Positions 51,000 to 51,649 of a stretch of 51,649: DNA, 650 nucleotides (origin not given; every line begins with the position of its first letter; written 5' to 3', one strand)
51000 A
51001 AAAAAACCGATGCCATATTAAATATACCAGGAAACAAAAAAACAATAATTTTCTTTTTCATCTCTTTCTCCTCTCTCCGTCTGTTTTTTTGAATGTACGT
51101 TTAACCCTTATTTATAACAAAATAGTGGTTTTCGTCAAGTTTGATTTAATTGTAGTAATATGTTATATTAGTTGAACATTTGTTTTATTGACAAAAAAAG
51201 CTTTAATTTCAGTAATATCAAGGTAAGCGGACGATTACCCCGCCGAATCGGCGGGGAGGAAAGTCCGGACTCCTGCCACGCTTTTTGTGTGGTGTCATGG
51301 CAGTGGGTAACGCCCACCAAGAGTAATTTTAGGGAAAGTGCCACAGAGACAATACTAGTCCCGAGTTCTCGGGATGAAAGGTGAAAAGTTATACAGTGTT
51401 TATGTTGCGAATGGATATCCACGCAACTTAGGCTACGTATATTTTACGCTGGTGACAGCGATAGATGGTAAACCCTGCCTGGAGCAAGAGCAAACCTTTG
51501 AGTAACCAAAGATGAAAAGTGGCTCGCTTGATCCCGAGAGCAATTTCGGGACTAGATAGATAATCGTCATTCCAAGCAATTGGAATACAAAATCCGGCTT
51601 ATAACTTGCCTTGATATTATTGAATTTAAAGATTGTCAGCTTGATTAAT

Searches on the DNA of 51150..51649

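Call 101: search_rna_families(source=window, start=51150, end=51649, threshold=gathering, show_alignments=1)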
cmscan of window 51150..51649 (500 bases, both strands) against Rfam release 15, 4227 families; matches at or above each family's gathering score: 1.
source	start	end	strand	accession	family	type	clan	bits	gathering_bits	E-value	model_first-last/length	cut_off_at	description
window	51219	51617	+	RF00010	RNaseP_bact_a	Gene; ribozyme;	CL00002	198.4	100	7.8e-65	1-367/367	no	Bacterial RNase P class A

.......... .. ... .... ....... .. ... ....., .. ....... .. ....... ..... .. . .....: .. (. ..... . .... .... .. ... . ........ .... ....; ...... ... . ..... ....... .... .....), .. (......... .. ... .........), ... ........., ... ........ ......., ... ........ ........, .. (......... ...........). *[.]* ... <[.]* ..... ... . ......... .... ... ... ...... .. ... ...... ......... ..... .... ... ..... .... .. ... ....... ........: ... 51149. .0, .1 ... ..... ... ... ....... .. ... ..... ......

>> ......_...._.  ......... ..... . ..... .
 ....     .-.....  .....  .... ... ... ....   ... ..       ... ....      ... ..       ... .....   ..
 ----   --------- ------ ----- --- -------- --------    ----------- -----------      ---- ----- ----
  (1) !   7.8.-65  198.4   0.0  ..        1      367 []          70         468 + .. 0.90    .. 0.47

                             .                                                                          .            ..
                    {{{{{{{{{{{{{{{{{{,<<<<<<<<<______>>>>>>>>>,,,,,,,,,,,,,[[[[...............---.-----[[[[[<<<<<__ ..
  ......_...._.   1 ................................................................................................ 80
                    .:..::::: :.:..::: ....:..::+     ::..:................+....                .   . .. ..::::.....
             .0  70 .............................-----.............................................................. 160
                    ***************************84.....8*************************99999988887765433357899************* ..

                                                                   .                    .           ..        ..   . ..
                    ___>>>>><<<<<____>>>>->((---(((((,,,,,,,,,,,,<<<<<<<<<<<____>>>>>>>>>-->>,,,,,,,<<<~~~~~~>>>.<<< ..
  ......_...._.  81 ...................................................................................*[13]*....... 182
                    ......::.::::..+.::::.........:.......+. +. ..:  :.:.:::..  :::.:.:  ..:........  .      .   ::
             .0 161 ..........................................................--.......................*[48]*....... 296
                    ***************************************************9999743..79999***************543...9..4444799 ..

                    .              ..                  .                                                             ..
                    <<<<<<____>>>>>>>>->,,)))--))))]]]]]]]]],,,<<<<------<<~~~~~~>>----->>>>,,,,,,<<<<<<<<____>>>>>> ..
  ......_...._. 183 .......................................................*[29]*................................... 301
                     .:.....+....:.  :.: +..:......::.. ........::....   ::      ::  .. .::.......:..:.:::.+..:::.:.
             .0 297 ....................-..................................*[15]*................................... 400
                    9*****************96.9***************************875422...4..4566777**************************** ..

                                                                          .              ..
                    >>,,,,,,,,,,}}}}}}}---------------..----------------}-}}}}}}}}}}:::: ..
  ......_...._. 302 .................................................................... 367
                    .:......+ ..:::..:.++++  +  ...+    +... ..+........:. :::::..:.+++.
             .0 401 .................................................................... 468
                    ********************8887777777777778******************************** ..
